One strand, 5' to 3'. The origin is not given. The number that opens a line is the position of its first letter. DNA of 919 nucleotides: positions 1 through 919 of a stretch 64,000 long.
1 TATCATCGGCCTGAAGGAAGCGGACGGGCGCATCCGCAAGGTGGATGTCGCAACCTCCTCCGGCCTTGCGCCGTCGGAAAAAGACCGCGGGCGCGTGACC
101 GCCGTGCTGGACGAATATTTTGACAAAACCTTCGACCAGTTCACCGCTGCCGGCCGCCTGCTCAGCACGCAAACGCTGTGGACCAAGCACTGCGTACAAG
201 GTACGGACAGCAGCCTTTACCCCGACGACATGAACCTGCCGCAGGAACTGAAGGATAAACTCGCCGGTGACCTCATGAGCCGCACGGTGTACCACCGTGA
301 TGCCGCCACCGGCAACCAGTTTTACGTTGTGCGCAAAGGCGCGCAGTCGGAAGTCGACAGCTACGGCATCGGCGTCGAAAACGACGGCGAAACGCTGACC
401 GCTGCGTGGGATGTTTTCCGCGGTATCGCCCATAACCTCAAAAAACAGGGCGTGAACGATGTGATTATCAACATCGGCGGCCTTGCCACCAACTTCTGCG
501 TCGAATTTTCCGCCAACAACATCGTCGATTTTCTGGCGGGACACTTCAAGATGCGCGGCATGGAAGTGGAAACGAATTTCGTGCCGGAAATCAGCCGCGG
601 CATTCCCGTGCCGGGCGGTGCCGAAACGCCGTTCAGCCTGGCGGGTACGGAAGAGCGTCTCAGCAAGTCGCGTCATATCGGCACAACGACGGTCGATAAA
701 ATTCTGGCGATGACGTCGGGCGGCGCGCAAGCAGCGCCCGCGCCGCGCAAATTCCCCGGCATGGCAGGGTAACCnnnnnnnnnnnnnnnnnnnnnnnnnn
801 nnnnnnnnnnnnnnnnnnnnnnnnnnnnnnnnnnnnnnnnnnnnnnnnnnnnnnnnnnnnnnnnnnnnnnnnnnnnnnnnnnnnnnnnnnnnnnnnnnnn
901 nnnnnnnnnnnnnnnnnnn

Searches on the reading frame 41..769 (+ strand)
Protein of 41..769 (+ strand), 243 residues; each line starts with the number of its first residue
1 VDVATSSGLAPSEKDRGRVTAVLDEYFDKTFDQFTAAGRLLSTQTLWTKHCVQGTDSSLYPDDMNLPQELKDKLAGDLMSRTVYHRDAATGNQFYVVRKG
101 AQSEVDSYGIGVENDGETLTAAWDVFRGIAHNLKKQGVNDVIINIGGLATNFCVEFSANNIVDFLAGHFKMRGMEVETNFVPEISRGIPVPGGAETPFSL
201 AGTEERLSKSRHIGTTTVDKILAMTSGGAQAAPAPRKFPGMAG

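Call 3: search_protein_families(library=pfam, proteins=[window:41-769:+], max_evalue=1)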
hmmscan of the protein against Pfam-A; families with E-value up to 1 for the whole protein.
window:41-769:+ (243 aa): 1 family
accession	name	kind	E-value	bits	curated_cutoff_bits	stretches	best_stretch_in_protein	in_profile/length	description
PF02776.23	TPP_enzyme_N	-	0.1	12.8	26.8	1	127-161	5-39/119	Thiamine pyrophosphate enzyme, N-terminal TPP binding domain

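Call 4: search_protein_families(library=ncbifam, proteins=[window:41-769:+], max_evalue=1)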
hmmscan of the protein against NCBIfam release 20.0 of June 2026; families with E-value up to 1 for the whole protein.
window:41-769:+ (243 aa): 2 families
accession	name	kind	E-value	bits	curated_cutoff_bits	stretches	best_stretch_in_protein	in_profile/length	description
NF008623.0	PRK11609.1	equivalog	1.5e-07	31.4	174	1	95-160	107-163/213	bifunctional nicotinamidase/pyrazinamidase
NF012002.0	PRK15458.1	equivalog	0.11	11.6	707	1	120-166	195-241/428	tagatose-bisphosphate aldolase subunit KbaZ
